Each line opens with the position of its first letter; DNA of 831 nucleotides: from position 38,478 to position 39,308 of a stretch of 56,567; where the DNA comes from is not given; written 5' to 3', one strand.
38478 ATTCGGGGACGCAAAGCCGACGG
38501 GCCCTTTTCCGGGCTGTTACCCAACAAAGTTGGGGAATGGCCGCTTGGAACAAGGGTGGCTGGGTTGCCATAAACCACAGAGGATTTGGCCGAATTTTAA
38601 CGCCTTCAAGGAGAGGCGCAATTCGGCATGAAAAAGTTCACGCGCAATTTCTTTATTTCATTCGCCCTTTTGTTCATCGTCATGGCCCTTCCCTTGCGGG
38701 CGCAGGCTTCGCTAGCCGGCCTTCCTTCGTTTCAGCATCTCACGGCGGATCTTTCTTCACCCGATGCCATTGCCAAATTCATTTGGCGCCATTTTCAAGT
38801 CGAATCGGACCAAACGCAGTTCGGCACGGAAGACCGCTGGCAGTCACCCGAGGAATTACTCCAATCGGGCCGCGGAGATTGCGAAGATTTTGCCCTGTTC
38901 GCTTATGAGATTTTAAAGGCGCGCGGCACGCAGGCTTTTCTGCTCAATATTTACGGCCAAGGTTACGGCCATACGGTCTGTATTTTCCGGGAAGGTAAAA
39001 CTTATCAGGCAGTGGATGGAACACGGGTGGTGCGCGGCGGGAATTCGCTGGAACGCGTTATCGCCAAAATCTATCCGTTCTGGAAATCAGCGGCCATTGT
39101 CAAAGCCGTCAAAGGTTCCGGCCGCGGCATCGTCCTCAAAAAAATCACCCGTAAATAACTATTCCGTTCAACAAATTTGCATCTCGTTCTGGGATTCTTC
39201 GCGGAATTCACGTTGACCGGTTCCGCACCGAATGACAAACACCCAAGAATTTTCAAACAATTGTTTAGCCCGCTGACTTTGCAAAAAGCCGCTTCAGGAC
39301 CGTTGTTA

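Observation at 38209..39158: Tandem c-di-GMP-I riboswitches upstream of a LapG-family (BTLCP) secreted protease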

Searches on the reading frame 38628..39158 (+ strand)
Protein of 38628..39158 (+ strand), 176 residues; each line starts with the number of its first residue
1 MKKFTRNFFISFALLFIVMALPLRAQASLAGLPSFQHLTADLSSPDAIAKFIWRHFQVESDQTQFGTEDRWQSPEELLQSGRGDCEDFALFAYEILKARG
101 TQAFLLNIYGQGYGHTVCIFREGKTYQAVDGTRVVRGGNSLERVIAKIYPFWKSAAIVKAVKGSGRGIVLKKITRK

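Call 4: search_protein_families(library=pfam, proteins=[window:38628-39158:+], max_evalue=1)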
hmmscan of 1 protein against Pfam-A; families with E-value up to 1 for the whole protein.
window:38628-39158:+ (176 aa): 4 families
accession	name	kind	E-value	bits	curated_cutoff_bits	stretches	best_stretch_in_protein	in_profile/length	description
PF06035.17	Peptidase_C93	-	4.5e-06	27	27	1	46-120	43-116/162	Bacterial transglutaminase-like cysteine proteinase BTLCP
PF01841.26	Transglut_core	-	0.00011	22.9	23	1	39-103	12-72/108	Transglutaminase-like superfamily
PF04473.18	DUF553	-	0.00053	19.9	20.5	1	65-126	39-108/140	Transglutaminase-like domain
PF24656.1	CEPT76_peptidase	-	0.0032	18.1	27.8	1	69-122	1-54/121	CEP76 peptidase-like domain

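Call 5: search_protein_families(library=ncbifam, proteins=[window:38628-39158:+], max_evalue=1)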
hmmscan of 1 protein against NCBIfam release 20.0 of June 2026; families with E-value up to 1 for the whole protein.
window:38628-39158:+ (176 aa): 1 family
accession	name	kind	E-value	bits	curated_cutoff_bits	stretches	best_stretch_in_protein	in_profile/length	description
NF045674.1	CystProtLapG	equivalog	3e-07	29.9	320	1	46-106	68-128/221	cysteine protease LapG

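Call 9: find_homologous_proteins(query=window:38628-39155:+, max_evalue=0.001)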
Query window:38628-39155:+ (176 aa): 34 proteins with E <= 0.001 among 104 candidates.
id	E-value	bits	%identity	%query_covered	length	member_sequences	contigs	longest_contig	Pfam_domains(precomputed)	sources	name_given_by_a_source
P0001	2.5e-86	306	77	99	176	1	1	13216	PF06035.18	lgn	-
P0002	2.7e-84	299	76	99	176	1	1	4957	PF06035.18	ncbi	-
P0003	1.4e-80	287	74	99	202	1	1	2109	PF06035.18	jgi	-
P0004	9.5e-80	284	70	99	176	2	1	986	PF06035.18,PF04473.19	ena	-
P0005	1.3e-78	281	73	99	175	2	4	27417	PF06035.18,PF01841.26,PF04473.19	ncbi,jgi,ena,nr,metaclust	ncbi:MAG: hypothetical protein A2Y02_01505 [Omnitrophica bacterium GWA2_52_12]|nr:MAG: hypothetical 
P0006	2.8e-77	276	71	99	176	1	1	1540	PF06035.18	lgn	-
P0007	4.1e-77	276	71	99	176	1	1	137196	PF06035.18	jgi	-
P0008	1.4e-75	271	69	99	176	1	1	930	PF06035.18,PF04473.19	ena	-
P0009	2.6e-74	267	71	99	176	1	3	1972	PF06035.18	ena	-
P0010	2.4e-51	192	53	99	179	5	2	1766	PF01841.26,PF04473.19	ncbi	-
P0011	1.8e-49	186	51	100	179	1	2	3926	PF01841.26,PF04473.19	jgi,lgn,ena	-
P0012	5.7e-48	181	49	95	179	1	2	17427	PF06035.18,PF01841.26,PF04473.19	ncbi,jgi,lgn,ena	-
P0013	4.6e-47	178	51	95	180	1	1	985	PF06035.18,PF01841.26,PF04473.19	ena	-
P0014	1.5e-46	176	51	94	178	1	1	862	PF06035.18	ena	-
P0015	2.3e-44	169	47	95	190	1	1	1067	PF06035.18,PF24656.2,PF01841.26,PF04473.19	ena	-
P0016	3.0e-44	169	56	78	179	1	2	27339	PF01841.26,PF04473.19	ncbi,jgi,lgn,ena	-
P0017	3.1e-43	166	47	100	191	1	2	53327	PF06035.18,PF04473.19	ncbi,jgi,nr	ncbi:MAG TPA: transglutaminase-like domain-containing protein [Verrucomicrobiae bacterium]|jgi:hypot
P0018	6.0e-43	165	50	91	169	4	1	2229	PF06035.18,PF04473.19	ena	-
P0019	9.5e-42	161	44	100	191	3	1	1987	PF06035.18,PF01841.26,PF04473.19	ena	-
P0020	1.0e-41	161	44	97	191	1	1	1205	PF06035.18,PF04473.19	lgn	-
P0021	2.5e-41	159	51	79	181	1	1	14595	PF06035.18,PF04473.19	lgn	-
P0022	1.6e-40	157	48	88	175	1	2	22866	PF06035.18,PF01841.26,PF04473.19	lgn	-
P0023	8.5e-40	154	42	99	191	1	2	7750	PF06035.18,PF01841.26,PF04473.19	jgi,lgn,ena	-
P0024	9.0e-40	154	43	99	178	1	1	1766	PF06035.18,PF24656.2,PF01841.26,PF04473.19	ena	-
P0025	1.0e-39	154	48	75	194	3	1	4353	PF06035.18,PF24656.2,PF04473.19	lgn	-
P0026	1.4e-39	154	44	97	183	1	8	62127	PF06035.18,PF04473.19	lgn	-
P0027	1.5e-39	154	47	81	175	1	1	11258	PF06035.18,PF04473.19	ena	-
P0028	2.8e-39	153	47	81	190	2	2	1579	PF06035.18,PF01841.26,PF04473.19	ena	-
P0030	1.2e-36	144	44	94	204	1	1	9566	PF06035.18,PF01841.26,PF04473.19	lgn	-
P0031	8.9e-25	105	38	99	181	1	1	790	PF06035.18,PF24656.2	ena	-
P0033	5.2e-21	93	36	98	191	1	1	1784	PF06035.18,PF01841.26,PF04473.19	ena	-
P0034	6.8e-20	90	36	87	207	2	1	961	PF06035.18,PF24656.2,PF01841.26,PF04473.19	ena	-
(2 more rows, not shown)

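Call 11: find_related_loci(query=A1, collection=genome_contigs, flank=6000)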
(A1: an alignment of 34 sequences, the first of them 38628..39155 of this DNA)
Query A1 (176 aa) in genome_contigs; peptide patterns used: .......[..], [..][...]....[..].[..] (x = any residue, [..] = any of these).
600 stretches matched a pattern (row limit reached: there are more); 328 encode a relative of the query (tblastn E <= 1e-3); the best 80 are kept; 80 distinct loci.
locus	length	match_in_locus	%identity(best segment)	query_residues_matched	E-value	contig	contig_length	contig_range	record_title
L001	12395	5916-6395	50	12-171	1e-49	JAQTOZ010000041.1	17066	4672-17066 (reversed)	MAG: Candidatus Omnitrophota bacterium isolate STB_104 NODE_7818_length_17066_cov_3.336738_Sandtown_B, whole genome shot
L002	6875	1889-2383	43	12-172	2e-46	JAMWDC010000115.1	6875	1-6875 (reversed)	MAG: Candidatus Omnitrophota bacterium isolate QZM4_2.bins.380.Tibet NODE_45337_length_6875_cov_0.858180, whole genome s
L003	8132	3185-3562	44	48-172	1e-32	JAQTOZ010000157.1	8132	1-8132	MAG: Candidatus Omnitrophota bacterium isolate STB_104 NODE_24585_length_8132_cov_2.905184_Sandtown_B, whole genome shot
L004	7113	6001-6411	40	34-168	2e-30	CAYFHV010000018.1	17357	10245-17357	MAG TPA_asm: uncultured Planctomycetia bacterium isolate ERP013524_co1_43 genome assembly, contig: NODE_565_length_17357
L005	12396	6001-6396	39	44-172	1e-27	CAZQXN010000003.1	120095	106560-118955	MAG TPA_asm: uncultured Planctomycetia bacterium isolate SRP167671_co1_127 genome assembly, contig: NODE_116_length_1200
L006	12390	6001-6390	37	40-169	2e-24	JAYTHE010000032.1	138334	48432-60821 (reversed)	MAG: Candidatus Omnitrophota bacterium isolate GFS_2494 GFS_2494_31, whole genome shotgun sequence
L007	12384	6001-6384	35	40-165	7e-23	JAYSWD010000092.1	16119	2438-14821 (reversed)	MAG: Candidatus Omnitrophota bacterium isolate GFS_12873 GFS_12873_91, whole genome shotgun sequence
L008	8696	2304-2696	41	42-173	1e-22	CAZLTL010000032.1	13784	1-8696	MAG TPA_asm: uncultured bacterium isolate SRP300315_co1_21 genome assembly, contig: NODE_1984_length_13784_cov_8.899701,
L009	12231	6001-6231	39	56-129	3e-14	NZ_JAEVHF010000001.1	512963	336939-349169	Kistimonas asteriae strain KMD 001 NODE_1_length_512963_cov_35.623, whole genome shotgun sequence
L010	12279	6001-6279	41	36-126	4e-13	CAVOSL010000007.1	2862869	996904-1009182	MAG: uncultured Acidobacteriaceae bacterium isolate MFD00008.bin.1.132 genome assembly, contig: contig_9442, whole genom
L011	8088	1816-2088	32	46-131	4e-12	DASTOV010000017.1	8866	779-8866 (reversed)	MAG TPA_asm: Sphingomicrobium sp. isolate SMAG_U2179 k141_1742796, whole genome shotgun sequence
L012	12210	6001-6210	46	60-126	4e-12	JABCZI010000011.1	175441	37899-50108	MAG: Acidobacteria bacterium isolate Inc-BW-C-12-M_MAG19 Ga0210394_10000140, whole genome shotgun sequence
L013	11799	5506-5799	32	36-131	6e-12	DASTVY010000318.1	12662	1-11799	MAG TPA_asm: Sphingomicrobium sp. isolate SMAG_U2372 k141_1926184, whole genome shotgun sequence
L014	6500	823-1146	30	36-139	9e-12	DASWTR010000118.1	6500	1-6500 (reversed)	MAG TPA_asm: Sphingomicrobium sp. isolate SMAG_U3580 k141_215773, whole genome shotgun sequence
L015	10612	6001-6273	32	46-131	1e-11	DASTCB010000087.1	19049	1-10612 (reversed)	MAG TPA_asm: Sphingomicrobium sp. isolate SMAG_U781 k141_1538183, whole genome shotgun sequence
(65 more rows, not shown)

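Call 14: find_related_loci(query=A1, collection=metagenome_contigs, flank=6000)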
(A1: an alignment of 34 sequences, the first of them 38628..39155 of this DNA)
Query A1 (176 aa) in metagenome_contigs; peptide patterns used: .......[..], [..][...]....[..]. (x = any residue, [..] = any of these).
600 stretches matched a pattern (row limit reached: there are more); 306 encode a relative of the query (tblastn E <= 1e-3); the best 80 are kept; 80 distinct loci.
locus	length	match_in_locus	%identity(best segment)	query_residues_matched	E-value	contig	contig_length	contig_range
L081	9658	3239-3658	56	38-175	3e-50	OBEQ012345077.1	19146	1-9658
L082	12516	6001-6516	43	6-176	9e-46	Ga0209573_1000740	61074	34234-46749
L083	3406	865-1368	36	9-173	6e-31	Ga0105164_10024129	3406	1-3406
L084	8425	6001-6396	39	44-176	4e-29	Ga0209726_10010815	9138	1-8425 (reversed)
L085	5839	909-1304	39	44-176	6e-29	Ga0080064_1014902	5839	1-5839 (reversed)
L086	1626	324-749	41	30-168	7e-29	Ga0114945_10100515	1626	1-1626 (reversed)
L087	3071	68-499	37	33-175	2e-27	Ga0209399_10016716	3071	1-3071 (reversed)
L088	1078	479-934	36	10-159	4e-28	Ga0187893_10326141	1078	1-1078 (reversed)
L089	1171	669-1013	43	43-156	1e-27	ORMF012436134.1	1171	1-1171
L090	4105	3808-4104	44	25-122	9e-26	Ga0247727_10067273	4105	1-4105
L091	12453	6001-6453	34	22-173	1e-24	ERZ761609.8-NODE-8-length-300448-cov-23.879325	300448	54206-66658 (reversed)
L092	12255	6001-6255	39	48-129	8e-16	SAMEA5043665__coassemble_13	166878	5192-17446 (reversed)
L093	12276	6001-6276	39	46-137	7e-14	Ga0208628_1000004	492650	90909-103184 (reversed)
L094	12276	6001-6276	39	46-137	1e-13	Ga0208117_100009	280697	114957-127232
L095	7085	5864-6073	49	60-126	3e-13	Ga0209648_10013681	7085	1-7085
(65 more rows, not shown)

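Call 24: find_encoding_contigs(protein=P0007, flank=10000, max_places=3)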
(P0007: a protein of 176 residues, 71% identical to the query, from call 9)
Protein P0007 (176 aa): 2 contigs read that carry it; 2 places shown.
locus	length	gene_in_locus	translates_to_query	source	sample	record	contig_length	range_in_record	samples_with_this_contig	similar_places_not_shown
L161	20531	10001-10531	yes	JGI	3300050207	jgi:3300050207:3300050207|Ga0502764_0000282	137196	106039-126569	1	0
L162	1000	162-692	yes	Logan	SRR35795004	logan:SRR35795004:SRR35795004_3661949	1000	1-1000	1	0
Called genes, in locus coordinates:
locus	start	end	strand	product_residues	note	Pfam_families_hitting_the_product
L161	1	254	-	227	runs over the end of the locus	-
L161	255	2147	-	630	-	PF05226:CHASE2, PF07228:SpoIIE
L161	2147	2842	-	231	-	PF02470:MlaD, PF28544:Helical_needle (weak)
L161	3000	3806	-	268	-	PF00005:ABC_tran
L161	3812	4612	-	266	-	PF02405:MlaE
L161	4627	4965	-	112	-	PF01740:STAS, PF13466:STAS_2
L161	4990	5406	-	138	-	PF13581:HATPase_c_2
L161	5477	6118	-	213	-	PF00677:Lum_binding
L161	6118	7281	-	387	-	PF00383:dCMP_cyt_deam_1, PF14437:MafB19-deam, PF01872:RibD_C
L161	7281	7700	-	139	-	PF01029:NusB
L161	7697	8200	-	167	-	PF00885:DMRL_synthase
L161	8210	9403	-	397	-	PF00926:DHBP_synthase, PF00925:GTP_cyclohydro2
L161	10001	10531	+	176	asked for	PF06035:Peptidase_C93 (weak)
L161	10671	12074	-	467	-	PF13727:CoA_binding_3, PF02397:Bac_transf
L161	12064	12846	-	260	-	PF03808:Glyco_tran_WecG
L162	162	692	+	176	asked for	PF06035:Peptidase_C93 (weak)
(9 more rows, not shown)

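Call 25: find_encoding_contigs(protein=P0005, flank=10000, max_places=4)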
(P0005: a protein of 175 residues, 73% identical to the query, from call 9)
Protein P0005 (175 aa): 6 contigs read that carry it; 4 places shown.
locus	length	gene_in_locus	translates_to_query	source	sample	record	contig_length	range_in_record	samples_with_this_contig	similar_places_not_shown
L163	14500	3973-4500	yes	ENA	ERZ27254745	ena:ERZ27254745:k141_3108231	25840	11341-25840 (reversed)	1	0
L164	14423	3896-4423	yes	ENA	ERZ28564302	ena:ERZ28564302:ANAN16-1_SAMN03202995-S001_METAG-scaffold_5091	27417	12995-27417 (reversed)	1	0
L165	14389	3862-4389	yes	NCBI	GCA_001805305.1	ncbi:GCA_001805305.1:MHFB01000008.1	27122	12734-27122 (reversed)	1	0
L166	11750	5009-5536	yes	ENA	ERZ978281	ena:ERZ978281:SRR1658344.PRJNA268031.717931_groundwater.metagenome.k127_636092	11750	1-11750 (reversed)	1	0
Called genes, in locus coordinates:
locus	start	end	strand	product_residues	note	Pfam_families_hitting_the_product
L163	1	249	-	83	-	?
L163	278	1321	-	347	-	-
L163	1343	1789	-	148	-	PF01029:NusB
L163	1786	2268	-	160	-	PF00885:DMRL_synthase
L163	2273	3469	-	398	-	PF00926:DHBP_synthase, PF00925:GTP_cyclohydro2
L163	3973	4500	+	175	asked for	PF01841:Transglut_core (weak), PF06035:Peptidase_C93 (weak), PF04473:DUF553 (weak)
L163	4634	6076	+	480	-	PF13727:CoA_binding_3, PF02397:Bac_transf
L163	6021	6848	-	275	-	PF03808:Glyco_tran_WecG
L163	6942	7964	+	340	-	PF01757:Acyl_transf_3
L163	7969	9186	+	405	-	-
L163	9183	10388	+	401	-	PF16822:ALGX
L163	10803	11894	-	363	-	PF13472:Lipase_GDSL_2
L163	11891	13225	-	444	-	PF04932:Wzy_C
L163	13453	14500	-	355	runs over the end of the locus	PF20706:GT4-conflict (weak), PF13439:Glyco_transf_4, PF13579:Glyco_trans_4_4, PF00534:Glycos_transf_1, PF13692:Glyco_trans_1_4, PF13524:Glyco_trans_1_2 (weak)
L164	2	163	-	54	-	?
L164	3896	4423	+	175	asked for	PF01841:Transglut_core (weak), PF06035:Peptidase_C93 (weak), PF04473:DUF553 (weak)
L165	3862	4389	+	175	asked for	PF01841:Transglut_core (weak), PF06035:Peptidase_C93 (weak), PF04473:DUF553 (weak)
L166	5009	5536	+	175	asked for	PF01841:Transglut_core (weak), PF06035:Peptidase_C93 (weak), PF04473:DUF553 (weak)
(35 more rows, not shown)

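Call 26: find_encoding_contigs(protein=P0001, flank=10000, max_places=3)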
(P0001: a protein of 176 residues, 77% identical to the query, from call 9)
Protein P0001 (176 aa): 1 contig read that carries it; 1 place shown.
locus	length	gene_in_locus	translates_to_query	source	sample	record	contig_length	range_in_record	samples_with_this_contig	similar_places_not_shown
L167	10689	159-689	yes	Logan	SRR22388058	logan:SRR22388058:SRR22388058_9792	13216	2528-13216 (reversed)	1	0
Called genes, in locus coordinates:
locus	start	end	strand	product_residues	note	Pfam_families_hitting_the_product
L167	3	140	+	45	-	?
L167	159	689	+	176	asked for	PF06035:Peptidase_C93 (weak)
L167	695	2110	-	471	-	PF13727:CoA_binding_3, PF02397:Bac_transf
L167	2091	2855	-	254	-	PF03808:Glyco_tran_WecG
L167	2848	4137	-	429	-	PF03023:MurJ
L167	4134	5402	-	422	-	PF04932:Wzy_C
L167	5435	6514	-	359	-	PF13439:Glyco_transf_4, PF13579:Glyco_trans_4_4 (faint), PF00534:Glycos_transf_1, PF13692:Glyco_trans_1_4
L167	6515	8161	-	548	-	PF07719:TPR_2 (faint), PF13428:TPR_14 (faint)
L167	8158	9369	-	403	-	PF04932:Wzy_C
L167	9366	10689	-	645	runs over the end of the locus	PF02706:Wzz, PF13807:GNVR, PF01656:CbiA, PF10609:ParA (weak), PF13614:AAA_31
